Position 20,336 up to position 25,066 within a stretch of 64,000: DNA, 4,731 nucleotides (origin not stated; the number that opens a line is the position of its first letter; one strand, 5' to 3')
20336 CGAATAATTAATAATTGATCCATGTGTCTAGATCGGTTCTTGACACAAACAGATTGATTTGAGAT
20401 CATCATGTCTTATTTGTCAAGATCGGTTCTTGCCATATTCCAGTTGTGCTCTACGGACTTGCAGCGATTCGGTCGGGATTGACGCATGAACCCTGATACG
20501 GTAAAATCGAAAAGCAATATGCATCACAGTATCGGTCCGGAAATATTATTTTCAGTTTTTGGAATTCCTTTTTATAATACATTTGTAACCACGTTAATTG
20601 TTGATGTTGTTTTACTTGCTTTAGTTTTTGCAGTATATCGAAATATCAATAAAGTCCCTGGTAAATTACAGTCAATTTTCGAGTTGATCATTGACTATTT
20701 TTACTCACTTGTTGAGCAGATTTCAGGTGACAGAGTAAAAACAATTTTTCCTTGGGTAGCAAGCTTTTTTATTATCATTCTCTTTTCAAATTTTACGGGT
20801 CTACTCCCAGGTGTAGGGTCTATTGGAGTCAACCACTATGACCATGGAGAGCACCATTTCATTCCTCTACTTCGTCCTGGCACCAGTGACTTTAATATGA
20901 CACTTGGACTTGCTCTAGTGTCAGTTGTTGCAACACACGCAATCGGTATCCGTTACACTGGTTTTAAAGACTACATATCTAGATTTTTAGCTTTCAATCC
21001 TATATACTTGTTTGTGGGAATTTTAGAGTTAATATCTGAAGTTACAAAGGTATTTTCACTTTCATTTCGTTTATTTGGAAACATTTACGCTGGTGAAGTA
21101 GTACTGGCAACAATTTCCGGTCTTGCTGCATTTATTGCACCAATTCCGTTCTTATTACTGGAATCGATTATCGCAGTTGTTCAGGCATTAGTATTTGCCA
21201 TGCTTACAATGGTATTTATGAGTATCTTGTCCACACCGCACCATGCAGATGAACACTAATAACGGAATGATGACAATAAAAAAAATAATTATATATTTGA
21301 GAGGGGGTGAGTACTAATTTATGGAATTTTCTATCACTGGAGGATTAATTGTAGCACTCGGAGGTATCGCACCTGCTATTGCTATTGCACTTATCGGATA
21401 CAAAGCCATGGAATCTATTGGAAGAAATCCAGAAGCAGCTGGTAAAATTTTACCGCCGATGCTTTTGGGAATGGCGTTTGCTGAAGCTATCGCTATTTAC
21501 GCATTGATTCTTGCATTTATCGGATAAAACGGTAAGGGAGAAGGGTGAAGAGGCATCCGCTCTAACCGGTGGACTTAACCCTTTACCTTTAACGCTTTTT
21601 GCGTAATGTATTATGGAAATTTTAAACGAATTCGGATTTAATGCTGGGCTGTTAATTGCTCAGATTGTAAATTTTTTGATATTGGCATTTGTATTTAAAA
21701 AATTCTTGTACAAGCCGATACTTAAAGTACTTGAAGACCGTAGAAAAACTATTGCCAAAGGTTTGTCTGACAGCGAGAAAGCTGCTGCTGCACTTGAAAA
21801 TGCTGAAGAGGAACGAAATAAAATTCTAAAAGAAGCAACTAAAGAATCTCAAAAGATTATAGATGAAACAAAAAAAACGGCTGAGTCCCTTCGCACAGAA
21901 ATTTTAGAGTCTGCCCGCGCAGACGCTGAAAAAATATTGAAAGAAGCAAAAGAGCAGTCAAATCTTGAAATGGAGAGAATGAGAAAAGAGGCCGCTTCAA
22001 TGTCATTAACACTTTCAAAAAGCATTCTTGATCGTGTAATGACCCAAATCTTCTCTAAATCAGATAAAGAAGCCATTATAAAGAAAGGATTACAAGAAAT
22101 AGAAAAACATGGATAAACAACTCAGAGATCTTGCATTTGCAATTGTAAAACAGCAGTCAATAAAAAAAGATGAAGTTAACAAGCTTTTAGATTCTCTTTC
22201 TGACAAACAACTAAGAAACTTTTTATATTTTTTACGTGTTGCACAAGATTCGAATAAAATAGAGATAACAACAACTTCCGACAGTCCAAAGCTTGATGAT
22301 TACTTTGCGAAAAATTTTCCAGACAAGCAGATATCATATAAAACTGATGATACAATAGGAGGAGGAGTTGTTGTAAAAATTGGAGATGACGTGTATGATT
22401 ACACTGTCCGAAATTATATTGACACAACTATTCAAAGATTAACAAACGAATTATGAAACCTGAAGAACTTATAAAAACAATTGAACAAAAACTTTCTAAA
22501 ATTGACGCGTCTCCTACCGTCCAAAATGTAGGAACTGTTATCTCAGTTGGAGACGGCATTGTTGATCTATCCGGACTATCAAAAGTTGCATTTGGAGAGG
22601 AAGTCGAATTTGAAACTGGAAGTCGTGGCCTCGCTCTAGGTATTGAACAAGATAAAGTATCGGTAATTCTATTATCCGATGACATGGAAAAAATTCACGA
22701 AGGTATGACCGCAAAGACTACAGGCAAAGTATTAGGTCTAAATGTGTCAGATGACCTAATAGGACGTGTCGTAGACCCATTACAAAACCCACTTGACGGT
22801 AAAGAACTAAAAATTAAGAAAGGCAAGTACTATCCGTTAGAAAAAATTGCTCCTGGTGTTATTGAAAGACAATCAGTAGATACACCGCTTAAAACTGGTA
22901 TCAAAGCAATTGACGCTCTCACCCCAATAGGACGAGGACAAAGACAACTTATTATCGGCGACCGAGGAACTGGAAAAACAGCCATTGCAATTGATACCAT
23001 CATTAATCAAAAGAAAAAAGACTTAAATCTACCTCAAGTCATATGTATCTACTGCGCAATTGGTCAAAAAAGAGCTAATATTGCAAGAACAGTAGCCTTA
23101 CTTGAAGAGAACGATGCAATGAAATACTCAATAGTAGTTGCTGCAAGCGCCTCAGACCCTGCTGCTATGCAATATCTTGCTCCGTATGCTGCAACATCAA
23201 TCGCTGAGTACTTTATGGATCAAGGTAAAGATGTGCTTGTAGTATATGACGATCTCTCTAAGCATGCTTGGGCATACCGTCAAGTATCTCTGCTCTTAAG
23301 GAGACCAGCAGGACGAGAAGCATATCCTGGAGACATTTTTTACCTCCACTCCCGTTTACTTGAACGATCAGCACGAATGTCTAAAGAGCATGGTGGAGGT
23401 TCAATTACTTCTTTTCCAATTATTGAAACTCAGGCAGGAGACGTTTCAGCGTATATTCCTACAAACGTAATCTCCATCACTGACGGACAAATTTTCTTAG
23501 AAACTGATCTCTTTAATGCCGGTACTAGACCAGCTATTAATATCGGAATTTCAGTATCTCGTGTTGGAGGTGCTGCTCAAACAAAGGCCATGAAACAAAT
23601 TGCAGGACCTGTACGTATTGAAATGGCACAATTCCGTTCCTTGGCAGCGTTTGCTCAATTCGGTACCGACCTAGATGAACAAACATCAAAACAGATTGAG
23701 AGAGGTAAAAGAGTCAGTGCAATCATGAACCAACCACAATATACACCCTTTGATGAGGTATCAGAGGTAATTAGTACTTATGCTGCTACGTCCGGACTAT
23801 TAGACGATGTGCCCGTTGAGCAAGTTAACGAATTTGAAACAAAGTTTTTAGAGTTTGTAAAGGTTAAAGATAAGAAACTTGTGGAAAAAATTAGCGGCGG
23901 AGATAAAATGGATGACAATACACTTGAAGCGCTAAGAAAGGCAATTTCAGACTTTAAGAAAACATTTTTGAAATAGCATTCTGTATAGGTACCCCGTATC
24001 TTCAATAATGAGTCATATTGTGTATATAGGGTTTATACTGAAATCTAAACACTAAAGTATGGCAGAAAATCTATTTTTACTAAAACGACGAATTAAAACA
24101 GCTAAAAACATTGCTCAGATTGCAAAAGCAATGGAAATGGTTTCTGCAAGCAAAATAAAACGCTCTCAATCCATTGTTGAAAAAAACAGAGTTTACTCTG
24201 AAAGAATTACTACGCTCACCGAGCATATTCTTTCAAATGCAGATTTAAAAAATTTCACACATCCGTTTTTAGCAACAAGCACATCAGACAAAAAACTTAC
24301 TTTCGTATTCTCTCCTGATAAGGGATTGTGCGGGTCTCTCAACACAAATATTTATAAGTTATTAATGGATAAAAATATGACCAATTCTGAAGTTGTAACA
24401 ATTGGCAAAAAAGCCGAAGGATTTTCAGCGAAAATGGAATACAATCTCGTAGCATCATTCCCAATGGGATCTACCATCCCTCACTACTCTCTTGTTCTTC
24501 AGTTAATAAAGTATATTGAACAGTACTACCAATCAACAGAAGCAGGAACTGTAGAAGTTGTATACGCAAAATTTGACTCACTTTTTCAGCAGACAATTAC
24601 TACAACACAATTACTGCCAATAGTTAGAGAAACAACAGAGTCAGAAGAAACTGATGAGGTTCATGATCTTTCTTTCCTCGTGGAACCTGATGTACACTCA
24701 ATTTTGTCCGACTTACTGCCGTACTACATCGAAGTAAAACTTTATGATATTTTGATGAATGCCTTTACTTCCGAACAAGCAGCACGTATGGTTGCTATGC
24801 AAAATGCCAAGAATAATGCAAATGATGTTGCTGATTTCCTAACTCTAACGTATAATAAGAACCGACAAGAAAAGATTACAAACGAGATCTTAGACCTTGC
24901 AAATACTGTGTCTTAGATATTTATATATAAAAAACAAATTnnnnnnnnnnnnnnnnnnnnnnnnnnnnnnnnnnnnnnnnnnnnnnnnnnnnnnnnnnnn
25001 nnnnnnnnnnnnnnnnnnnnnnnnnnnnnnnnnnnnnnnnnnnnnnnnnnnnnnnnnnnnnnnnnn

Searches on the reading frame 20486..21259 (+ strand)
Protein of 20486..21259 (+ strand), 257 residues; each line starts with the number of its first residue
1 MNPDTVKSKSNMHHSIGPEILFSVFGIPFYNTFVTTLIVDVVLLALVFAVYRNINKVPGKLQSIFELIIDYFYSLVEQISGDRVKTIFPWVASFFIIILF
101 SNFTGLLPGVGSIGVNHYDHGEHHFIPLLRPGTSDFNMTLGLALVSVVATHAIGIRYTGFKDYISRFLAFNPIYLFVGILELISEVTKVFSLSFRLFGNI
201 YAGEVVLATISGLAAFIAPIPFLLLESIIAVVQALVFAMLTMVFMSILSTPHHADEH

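Call 5: search_protein_families(library=pfam, proteins=[window:20486-21259:+], max_evalue=0.001)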
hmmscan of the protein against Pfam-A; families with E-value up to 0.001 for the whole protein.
window:20486-21259:+ (257 aa): 1 family
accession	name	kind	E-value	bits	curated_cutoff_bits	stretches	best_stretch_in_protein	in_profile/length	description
PF00119.25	ATP-synt_A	-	2.3e-45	155.6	33.9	1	34-246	2-217/217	ATP synthase A chain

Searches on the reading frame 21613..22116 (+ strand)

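Call 5: search_protein_families(library=pfam, proteins=[window:21613-22116:+], max_evalue=0.001)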
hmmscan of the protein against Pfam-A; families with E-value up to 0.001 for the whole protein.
window:21613-22116:+ (167 aa): 2 families
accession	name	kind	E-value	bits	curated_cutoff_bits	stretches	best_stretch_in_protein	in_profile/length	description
PF00430.23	ATP-synt_B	-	2.2e-22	80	28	1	14-139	2-131/132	ATP synthase B/B' CF(0)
PF16999.10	V-ATPase_G_2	-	0.00042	21.3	28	1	47-129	6-89/104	Vacuolar (H+)-ATPase G subunit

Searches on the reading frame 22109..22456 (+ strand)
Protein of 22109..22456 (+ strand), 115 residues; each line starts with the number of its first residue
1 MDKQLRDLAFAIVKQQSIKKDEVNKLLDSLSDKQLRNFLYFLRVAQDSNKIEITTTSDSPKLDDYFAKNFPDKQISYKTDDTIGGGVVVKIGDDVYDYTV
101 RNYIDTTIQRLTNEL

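Call 5: search_protein_families(library=pfam, proteins=[window:22109-22456:+], max_evalue=0.001)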
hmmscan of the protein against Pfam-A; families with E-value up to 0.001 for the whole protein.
window:22109-22456:+ (115 aa): 1 family
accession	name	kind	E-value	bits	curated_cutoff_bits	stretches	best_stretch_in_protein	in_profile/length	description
PF00213.23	OSCP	-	2.3e-08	34.7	22.3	1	60-105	119-166/172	ATP synthase delta (OSCP) subunit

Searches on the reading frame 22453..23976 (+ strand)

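Call 5: search_protein_families(library=pfam, proteins=[window:22453-23976:+], max_evalue=0.001)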
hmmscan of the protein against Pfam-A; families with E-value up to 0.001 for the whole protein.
window:22453-23976:+ (507 aa): 4 families
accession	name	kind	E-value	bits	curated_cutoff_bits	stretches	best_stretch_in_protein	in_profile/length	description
PF00006.31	ATP-synt_ab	-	1.6e-84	283.3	29.5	1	149-369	1-213/213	ATP synthase alpha/beta family, nucleotide-binding domain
PF00306.32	ATP-synt_ab_C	-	2.4e-41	141.5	27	1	376-501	1-126/126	ATP synthase alpha/beta chain, C terminal domain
PF02874.29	ATP-synt_ab_N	-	6.3e-09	36.7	20.9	1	23-91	2-69/69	ATP synthase alpha/beta family, beta-barrel domain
PF06745.19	ATPase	-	0.0006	19.7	26.6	0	146-212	1-65/231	KaiC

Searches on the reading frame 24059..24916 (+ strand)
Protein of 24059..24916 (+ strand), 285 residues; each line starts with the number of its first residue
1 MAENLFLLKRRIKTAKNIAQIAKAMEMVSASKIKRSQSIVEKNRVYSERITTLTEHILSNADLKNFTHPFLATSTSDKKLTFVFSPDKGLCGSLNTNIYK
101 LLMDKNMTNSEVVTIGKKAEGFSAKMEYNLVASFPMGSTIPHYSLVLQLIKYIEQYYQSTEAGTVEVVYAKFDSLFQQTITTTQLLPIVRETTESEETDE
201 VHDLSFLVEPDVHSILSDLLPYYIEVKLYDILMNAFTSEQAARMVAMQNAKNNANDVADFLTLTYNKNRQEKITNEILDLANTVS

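Call 5: search_protein_families(library=pfam, proteins=[window:24059-24916:+], max_evalue=0.001)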
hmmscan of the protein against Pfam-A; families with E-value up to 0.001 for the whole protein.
window:24059-24916:+ (285 aa): 1 family
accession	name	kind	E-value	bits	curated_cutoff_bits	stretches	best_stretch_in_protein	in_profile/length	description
PF00231.24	ATP-synt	-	1e-72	245.7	39.9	1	8-281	5-279/285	ATP synthase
